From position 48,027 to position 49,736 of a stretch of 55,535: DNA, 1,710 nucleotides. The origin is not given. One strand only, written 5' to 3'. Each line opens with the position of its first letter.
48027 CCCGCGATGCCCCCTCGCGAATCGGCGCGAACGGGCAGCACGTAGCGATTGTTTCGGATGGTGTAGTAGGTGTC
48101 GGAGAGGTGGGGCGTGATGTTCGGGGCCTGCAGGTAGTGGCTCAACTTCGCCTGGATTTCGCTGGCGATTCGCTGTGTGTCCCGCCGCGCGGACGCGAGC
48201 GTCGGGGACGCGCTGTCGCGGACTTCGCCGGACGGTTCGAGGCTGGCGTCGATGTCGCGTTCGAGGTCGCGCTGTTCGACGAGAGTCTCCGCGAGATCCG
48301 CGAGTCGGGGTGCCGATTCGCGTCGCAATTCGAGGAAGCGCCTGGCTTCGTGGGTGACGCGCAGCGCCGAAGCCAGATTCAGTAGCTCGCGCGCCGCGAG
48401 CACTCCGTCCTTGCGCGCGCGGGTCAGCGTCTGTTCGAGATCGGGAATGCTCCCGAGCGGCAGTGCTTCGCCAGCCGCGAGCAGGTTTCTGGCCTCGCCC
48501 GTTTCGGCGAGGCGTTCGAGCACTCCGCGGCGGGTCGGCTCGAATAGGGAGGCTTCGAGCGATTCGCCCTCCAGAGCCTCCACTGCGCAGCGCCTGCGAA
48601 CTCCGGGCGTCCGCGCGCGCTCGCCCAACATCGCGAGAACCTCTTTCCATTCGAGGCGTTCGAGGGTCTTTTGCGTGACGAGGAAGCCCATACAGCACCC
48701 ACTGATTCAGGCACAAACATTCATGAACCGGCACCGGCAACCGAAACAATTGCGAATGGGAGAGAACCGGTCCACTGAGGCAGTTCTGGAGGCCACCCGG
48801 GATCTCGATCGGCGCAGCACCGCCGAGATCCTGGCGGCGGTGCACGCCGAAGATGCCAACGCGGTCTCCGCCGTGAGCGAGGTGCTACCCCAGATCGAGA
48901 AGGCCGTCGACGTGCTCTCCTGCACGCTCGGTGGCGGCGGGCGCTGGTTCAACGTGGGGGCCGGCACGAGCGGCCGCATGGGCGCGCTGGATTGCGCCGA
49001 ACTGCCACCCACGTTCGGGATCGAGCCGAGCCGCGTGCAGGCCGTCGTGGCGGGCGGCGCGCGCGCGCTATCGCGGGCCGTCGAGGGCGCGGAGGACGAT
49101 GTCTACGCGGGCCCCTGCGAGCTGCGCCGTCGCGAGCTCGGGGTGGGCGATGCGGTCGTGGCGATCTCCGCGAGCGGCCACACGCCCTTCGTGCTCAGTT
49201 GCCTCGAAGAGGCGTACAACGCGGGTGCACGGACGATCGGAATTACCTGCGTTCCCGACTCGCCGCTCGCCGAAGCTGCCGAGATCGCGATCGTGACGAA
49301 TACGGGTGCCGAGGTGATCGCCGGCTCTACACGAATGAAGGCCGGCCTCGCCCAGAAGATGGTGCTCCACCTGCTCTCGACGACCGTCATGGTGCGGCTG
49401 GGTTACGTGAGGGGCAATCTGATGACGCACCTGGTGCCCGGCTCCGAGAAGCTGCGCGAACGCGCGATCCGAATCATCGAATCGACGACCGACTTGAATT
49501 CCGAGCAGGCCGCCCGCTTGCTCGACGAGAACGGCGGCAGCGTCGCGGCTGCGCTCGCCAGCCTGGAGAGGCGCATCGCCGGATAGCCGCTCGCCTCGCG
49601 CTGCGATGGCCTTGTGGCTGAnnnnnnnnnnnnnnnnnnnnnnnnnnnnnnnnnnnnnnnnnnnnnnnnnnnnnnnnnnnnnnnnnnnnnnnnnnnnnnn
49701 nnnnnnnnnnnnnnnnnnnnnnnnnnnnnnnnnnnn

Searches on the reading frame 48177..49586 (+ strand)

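Call 77: search_protein_families(library=pfam, proteins=[window:48177-49586:+], max_evalue=0.01)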
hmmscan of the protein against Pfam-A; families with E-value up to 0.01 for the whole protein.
window:48177-49586:+ (469 aa): 3 families
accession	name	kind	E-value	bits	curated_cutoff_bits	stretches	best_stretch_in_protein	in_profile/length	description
PF22645.1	GKRP_SIS_N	-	1.9e-12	47.4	27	1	258-344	20-110/113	Glucokinase regulatory protein N-terminal SIS domain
PF01380.27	SIS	-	9.8e-11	42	25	1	324-400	54-128/131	SIS domain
PF13580.11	SIS_2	-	1.1e-06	29.2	27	1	235-357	16-137/138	SIS domain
